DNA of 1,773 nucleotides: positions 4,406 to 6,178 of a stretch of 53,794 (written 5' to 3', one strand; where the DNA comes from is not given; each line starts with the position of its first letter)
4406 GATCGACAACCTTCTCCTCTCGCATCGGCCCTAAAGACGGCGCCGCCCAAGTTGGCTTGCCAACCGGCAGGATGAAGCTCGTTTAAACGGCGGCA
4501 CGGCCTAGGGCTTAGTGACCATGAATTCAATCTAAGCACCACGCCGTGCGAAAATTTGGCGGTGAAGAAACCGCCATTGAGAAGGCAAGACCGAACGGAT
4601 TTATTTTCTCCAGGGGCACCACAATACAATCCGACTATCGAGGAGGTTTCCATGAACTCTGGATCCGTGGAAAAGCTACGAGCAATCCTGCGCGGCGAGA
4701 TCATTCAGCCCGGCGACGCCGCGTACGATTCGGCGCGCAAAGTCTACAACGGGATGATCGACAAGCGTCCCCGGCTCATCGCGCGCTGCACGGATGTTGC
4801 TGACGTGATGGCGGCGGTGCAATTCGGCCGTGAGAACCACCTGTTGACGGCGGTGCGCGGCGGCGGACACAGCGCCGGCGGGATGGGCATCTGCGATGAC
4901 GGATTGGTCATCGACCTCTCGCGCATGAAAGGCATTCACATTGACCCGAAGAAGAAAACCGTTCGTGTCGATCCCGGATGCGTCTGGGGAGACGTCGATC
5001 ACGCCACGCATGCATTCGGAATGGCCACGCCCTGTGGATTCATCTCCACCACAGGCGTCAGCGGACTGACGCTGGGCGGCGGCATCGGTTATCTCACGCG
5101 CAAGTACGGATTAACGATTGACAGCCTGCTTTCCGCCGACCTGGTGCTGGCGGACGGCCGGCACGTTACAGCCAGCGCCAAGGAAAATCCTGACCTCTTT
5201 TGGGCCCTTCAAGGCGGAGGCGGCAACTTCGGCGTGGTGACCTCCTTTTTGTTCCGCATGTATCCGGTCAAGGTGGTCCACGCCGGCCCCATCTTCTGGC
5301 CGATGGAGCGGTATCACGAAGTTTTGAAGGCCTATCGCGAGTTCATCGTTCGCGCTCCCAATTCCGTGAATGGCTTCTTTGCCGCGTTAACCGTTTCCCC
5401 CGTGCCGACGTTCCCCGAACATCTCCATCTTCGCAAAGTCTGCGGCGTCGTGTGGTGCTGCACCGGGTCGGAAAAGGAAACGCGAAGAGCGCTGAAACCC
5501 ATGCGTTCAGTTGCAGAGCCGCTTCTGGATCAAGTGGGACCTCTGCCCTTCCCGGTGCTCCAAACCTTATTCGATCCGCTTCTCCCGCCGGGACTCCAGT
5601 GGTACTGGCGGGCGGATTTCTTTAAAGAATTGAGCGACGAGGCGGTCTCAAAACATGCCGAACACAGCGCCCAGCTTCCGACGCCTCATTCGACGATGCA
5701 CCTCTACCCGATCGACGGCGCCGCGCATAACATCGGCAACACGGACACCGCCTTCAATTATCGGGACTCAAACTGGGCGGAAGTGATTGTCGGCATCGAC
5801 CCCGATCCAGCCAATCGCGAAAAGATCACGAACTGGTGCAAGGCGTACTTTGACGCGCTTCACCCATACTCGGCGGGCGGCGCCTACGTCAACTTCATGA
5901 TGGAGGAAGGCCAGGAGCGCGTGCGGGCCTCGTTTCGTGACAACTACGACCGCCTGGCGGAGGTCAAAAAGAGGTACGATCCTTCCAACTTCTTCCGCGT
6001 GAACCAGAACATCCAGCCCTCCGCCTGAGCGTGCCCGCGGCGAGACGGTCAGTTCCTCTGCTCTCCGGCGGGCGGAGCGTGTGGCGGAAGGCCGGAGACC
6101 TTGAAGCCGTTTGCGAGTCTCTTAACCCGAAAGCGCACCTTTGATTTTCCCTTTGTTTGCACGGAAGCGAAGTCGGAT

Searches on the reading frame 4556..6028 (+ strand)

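Call 40: search_protein_families(library=pfam, proteins=[window:4556-6028:+], max_evalue=0.00001)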
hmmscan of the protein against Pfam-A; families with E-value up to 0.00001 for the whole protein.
window:4556-6028:+ (490 aa): 2 families
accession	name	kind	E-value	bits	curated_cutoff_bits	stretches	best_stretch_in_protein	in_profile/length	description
PF01565.28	FAD_binding_4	-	1.2e-32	112.9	26.4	1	72-206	1-138/139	FAD binding domain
PF08031.17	BBE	-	2.1e-15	56.9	20.6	1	443-486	1-44/45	Berberine and berberine like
